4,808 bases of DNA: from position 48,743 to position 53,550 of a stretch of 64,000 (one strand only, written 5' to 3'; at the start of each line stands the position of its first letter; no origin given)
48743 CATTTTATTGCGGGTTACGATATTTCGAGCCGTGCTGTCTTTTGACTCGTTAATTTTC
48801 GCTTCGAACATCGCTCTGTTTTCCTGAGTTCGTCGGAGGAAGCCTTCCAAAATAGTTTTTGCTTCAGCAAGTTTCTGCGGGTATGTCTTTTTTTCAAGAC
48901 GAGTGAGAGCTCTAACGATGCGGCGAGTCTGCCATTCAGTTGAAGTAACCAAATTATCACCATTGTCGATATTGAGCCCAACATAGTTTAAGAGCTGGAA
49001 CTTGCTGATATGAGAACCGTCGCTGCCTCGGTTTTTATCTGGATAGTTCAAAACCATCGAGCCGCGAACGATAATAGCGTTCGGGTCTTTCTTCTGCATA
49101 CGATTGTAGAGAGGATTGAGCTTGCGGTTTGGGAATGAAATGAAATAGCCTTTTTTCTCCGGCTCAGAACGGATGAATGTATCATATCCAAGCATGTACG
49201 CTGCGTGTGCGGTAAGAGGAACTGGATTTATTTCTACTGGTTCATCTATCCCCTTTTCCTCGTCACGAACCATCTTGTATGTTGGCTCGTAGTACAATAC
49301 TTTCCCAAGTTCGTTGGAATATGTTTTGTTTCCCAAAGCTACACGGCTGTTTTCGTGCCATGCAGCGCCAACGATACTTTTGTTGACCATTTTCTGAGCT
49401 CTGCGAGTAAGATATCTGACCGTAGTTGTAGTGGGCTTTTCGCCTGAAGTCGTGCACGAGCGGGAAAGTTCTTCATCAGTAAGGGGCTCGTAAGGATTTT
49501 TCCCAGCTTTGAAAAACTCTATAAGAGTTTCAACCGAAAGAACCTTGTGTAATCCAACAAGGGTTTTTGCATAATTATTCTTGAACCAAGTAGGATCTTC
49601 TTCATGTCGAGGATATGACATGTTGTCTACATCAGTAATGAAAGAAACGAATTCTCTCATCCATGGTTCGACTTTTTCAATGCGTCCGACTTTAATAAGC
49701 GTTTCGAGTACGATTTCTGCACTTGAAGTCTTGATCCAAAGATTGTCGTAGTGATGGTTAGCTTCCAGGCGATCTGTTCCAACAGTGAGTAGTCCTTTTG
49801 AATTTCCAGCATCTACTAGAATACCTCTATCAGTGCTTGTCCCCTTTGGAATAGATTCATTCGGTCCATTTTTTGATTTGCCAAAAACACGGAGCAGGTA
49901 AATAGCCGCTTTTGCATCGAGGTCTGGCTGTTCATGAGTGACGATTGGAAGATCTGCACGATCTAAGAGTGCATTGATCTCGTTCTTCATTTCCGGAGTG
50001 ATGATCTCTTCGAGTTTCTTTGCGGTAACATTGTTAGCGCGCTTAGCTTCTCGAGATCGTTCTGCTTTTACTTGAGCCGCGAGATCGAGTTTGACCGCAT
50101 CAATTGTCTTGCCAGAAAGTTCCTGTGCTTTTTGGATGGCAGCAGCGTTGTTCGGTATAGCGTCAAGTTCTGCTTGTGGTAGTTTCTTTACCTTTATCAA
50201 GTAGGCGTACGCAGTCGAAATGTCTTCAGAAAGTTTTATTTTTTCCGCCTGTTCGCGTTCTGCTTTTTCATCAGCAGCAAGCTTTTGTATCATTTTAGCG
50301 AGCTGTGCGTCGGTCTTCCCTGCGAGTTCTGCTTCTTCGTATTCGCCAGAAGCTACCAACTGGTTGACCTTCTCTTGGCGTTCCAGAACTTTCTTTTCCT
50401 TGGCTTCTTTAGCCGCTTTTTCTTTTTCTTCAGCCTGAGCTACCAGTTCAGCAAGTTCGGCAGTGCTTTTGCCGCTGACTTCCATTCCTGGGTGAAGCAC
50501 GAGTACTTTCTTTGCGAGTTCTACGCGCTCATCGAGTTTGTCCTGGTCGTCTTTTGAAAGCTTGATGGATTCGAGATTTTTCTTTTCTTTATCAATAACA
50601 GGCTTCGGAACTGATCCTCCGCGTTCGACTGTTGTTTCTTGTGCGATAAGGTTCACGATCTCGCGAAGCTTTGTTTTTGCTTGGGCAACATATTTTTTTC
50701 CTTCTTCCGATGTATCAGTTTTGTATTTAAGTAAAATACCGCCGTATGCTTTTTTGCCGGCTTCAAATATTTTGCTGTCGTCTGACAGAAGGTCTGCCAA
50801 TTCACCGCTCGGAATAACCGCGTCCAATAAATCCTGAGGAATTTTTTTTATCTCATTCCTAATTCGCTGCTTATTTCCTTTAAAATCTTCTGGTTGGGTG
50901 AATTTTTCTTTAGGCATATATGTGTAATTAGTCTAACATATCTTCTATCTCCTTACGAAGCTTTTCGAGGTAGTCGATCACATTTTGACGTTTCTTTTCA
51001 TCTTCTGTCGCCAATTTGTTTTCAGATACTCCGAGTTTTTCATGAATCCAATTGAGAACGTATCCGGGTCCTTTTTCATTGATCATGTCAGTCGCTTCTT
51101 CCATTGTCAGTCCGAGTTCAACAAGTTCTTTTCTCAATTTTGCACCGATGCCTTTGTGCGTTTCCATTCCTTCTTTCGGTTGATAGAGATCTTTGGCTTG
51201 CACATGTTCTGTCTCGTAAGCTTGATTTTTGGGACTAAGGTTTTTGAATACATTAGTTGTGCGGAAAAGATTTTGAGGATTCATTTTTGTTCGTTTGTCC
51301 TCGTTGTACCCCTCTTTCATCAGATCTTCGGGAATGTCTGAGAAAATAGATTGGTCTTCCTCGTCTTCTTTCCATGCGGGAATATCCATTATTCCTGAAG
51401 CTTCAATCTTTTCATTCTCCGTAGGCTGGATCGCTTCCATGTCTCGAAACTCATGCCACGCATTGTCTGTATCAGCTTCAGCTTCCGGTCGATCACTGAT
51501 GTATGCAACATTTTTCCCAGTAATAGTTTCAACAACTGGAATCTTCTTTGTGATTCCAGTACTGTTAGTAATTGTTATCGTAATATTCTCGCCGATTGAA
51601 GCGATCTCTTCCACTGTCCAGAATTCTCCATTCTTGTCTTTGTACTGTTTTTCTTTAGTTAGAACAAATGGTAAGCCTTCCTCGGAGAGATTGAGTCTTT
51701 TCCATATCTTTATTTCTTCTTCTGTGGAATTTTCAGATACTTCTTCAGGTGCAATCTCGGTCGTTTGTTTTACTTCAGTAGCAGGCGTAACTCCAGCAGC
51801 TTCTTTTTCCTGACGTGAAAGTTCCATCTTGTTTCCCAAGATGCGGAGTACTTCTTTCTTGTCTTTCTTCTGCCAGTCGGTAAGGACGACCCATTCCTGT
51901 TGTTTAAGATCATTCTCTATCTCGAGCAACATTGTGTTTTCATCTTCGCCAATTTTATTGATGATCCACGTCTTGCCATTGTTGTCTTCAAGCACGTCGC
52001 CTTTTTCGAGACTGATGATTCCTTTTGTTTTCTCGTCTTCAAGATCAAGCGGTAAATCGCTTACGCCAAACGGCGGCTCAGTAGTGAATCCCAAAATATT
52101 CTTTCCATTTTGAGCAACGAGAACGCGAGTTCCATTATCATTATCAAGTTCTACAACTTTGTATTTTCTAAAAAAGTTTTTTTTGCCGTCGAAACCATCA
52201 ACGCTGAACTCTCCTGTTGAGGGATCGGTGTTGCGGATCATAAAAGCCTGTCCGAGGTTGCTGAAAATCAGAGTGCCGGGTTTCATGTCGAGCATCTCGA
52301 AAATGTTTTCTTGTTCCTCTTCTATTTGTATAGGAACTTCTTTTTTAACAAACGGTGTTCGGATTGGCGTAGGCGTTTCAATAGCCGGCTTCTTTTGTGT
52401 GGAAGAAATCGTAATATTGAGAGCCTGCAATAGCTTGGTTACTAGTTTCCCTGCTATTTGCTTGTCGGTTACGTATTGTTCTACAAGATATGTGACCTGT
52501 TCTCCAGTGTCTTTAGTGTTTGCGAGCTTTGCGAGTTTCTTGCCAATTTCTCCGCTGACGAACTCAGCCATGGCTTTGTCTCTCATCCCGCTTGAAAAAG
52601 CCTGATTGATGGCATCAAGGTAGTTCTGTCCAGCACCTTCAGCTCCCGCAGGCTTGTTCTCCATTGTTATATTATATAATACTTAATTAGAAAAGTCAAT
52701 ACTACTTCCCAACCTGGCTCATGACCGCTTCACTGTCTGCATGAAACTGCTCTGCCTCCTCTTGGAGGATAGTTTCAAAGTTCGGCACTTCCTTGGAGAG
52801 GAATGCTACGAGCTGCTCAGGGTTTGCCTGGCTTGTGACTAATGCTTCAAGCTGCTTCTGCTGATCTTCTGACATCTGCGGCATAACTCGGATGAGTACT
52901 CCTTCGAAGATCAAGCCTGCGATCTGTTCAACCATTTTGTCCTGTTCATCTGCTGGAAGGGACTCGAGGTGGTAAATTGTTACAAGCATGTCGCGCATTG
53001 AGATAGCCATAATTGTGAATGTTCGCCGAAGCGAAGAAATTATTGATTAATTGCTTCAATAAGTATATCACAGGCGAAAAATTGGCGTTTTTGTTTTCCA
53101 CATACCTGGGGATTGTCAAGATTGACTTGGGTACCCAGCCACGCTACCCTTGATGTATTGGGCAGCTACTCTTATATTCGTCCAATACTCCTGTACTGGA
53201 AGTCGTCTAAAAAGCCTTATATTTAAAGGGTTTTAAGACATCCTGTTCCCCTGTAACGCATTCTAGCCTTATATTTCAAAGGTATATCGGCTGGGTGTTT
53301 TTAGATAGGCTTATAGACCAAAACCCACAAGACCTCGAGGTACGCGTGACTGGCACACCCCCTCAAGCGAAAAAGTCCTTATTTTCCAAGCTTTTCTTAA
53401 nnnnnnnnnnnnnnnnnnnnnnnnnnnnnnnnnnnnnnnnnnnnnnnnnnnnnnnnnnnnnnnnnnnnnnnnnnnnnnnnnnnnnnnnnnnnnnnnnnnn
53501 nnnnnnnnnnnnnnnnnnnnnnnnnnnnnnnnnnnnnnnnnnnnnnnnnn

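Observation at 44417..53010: Co-directional block of giant, highly charged proteins (901, 1096, 578 aa) plus three small ORFs, immediately upstream of uvrD-rsmA and the T4SS-like locus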

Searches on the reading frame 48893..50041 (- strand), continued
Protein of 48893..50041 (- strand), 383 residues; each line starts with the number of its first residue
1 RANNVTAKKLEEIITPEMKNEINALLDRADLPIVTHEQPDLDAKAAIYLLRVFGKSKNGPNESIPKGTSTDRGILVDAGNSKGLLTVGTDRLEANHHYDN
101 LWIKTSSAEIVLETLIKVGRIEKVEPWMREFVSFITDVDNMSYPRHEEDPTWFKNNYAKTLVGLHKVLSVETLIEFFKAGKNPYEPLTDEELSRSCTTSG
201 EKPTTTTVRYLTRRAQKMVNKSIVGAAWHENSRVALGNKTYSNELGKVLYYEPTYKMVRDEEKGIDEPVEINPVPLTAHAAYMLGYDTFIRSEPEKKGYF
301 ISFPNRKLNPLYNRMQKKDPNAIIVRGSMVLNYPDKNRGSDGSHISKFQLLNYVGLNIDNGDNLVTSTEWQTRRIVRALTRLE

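Call 67: find_encoding_contigs(protein=P0014, flank=6000, max_places=2)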
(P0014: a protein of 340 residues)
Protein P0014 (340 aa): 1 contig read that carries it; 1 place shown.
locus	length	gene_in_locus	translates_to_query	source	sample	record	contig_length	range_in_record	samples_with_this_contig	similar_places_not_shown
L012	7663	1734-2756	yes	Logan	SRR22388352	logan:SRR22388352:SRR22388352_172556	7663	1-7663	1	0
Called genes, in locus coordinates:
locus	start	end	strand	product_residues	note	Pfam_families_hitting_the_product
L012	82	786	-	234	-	-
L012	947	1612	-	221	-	-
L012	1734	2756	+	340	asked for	-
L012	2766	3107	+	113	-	-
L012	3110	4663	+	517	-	PF13541:ChlI, PF00158:Sigma54_activat (faint), PF01078:Mg_chelatase, PF07728:AAA_5, PF00493:MCM (weak), PF13335:Mg_chelatase_C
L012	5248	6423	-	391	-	-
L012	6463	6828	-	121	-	-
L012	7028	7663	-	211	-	?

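Call 68: find_encoding_contigs(protein=P0016, flank=6000, max_places=2)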
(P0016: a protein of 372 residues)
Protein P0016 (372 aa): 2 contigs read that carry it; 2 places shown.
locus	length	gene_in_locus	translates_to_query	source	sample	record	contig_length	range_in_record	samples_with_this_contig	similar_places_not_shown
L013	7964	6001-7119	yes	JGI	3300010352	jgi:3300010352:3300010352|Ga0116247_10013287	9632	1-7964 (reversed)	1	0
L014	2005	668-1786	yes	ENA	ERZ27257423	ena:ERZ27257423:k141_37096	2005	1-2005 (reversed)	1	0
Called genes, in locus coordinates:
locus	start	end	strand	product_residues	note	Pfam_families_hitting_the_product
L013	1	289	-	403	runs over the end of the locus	PF00482:T2SSF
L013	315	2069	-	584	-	PF05157:MshEN, PF00437:T2SSE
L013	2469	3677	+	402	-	PF08529:NusA_N, PF00575:S1, PF13184:KH_NusA_1st, PF26594:KH_NusA_2nd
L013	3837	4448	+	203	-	-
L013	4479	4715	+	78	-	-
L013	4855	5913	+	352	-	-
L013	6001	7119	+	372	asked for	-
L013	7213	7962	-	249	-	?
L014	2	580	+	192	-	?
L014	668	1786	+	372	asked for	-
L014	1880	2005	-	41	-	?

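Call 85: search_protein_families(library=pfam, proteins=[P0085, P0103, P0114, P0128, P0131], max_evalue=0.001)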
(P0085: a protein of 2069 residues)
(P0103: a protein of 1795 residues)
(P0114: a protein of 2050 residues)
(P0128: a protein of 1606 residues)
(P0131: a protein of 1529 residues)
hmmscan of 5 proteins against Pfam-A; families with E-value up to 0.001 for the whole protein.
P0085 (2069 aa): 0 families

P0103 (1795 aa): 0 families

P0114 (2050 aa): 0 families

P0128 (1606 aa): 0 families

P0131 (1529 aa): 0 families

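Call 86: search_protein_families(library=pfam, proteins=[P0141, P0109, P0126, P0049, P0087, P0022, P0018], max_evalue=0.001)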
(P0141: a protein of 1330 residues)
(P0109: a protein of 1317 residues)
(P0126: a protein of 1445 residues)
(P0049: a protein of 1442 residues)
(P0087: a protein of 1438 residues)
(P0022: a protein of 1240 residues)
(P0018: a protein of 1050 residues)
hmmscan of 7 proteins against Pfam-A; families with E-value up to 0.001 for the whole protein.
P0141 (1330 aa): 1 family
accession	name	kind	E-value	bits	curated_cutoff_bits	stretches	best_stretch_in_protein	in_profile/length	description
PF11154.13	DUF2934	-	0.00013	21.9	22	1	511-547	2-36/37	Protein of unknown function (DUF2934)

P0109 (1317 aa): 0 families

P0126 (1445 aa): 0 families

P0049 (1442 aa): 0 families

P0087 (1438 aa): 0 families

P0022 (1240 aa): 1 family
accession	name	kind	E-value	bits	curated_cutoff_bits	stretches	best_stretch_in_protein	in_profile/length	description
PF09851.14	SHOCT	-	4.5e-06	26.7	27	0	51-73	5-27/28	Short C-terminal domain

P0018 (1050 aa): 0 families

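Call 94: find_encoding_contigs(protein=P0020, flank=6000, max_places=2)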
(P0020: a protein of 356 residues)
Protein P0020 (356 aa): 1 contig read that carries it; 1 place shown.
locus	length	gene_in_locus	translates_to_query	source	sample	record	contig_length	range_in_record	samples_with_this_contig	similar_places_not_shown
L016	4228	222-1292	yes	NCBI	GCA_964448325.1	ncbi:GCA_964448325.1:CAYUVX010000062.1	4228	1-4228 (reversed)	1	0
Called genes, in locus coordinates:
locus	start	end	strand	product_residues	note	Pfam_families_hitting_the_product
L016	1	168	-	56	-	?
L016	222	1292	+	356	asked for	-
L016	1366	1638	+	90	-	PF01649:Ribosomal_S20p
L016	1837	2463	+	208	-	-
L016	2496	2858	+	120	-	-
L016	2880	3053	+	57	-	-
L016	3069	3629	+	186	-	-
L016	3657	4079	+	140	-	PF08279:HTH_11, PF13412:HTH_24 (weak)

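Call 95: find_encoding_contigs(protein=P0024, flank=6000, max_places=2)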
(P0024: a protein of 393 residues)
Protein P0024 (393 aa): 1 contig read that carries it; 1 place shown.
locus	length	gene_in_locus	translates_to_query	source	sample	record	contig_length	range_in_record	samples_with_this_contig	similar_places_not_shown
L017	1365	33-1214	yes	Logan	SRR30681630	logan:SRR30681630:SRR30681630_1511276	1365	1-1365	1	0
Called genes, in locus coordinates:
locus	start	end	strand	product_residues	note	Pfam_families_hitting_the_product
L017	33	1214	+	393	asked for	-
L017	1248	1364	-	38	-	?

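Call 96: find_encoding_contigs(protein=P0141, flank=8000, max_places=2)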
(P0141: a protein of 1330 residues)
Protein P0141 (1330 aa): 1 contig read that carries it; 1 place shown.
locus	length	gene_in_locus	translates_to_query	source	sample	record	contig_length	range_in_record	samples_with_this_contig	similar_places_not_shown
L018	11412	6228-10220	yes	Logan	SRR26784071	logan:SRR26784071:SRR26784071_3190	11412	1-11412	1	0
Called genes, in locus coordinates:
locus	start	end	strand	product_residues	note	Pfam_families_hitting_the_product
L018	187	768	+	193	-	PF03703:bPH_2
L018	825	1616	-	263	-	PF01476:LysM, PF23446:LysM1_NFP_LYK (faint), PF23473:LysM3_LYK4_5, PF01476:LysM, PF01551:Peptidase_M23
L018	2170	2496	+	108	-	PF18908:DUF5663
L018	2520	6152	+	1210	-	-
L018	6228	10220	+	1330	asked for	-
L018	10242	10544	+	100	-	PF18908:DUF5663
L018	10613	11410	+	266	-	?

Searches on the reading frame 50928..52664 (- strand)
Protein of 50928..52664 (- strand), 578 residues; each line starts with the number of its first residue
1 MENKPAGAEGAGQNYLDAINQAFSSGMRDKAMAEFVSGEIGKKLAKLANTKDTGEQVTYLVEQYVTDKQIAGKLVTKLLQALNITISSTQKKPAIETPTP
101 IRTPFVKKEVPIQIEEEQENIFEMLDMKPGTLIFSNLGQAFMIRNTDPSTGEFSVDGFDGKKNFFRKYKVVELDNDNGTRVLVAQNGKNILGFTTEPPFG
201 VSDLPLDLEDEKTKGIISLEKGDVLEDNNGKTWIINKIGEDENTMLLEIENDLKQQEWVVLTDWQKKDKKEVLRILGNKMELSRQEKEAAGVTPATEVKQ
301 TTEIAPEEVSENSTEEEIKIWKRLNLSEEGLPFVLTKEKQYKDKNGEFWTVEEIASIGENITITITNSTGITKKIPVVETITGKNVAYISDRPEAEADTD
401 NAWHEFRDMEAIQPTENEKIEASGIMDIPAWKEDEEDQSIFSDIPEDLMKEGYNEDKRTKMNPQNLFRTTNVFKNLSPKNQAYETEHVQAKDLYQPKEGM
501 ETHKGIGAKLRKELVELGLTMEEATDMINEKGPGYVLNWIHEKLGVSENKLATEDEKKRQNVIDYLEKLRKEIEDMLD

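Call 5: search_protein_families(library=pfam, proteins=[window:50928-52664:-], max_evalue=0.1)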
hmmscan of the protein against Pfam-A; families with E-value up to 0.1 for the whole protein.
window:50928-52664:- (578 aa): 0 families

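Call 7: search_protein_families(library=ncbifam, proteins=[window:50928-52664:-], max_evalue=0.1)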
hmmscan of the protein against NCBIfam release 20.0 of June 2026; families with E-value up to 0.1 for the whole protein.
window:50928-52664:- (578 aa): 0 families

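Call 10: search_solved_structures(query=window:50928-52664:-, max_evalue=1)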
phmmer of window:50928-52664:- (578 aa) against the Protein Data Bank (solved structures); distinct sequences matched with E-value up to 1: 1.
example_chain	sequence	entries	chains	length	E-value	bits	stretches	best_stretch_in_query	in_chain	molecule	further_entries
6r9d_A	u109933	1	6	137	0.99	11.2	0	9-63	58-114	Major ampullate spidroin 1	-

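Call 70: search_solved_structures(query=A4, max_evalue=10, show_alignments=2)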
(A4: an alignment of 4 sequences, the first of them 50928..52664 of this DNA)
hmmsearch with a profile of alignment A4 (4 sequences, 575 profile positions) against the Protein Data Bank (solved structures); distinct sequences matched with E-value up to 10: 0.

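Call 105: search_protein_families(library=padloc, proteins=[window:50928-52664:-], max_evalue=0.01)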
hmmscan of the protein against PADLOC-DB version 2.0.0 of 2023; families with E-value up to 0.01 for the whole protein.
window:50928-52664:- (578 aa): 0 families

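Call 106: search_protein_families(library=phrogs, proteins=[window:50928-52664:-], max_evalue=0.01)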
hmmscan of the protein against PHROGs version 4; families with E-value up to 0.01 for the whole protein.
window:50928-52664:- (578 aa): 0 families

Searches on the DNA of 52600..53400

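Call 100: search_rna_families(source=window, start=52600, end=53400, threshold=evalue, max_evalue=1)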
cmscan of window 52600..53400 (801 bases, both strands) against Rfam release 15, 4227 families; matches with E-value up to 1: 0.
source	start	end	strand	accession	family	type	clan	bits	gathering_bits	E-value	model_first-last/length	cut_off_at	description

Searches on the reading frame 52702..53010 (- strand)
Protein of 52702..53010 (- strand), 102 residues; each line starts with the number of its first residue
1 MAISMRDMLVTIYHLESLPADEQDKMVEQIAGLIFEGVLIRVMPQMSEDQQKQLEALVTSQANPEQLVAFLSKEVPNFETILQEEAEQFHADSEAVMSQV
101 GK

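Call 5: search_protein_families(library=pfam, proteins=[window:52702-53010:-], max_evalue=0.1)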
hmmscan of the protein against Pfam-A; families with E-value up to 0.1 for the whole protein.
window:52702-53010:- (102 aa): 2 families
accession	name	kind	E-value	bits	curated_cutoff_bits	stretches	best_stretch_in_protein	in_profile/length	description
PF18908.5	DUF5663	-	3.6e-07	31.1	23.7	1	15-91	7-82/84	Protein of unknown function (DUF5663)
PF21186.2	DUF6852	-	0.088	13.9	27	0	39-79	12-52/71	Domain of unknown function (DUF6852)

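Call 7: search_protein_families(library=ncbifam, proteins=[window:52702-53010:-], max_evalue=0.1)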
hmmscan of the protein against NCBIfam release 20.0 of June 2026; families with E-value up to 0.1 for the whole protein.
window:52702-53010:- (102 aa): 0 families

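Call 105: search_protein_families(library=padloc, proteins=[window:52702-53010:-], max_evalue=0.01)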
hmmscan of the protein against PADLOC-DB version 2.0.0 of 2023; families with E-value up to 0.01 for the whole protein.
window:52702-53010:- (102 aa): 0 families

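Call 106: search_protein_families(library=phrogs, proteins=[window:52702-53010:-], max_evalue=0.01)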
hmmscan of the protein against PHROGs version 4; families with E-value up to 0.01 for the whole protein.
window:52702-53010:- (102 aa): 0 families
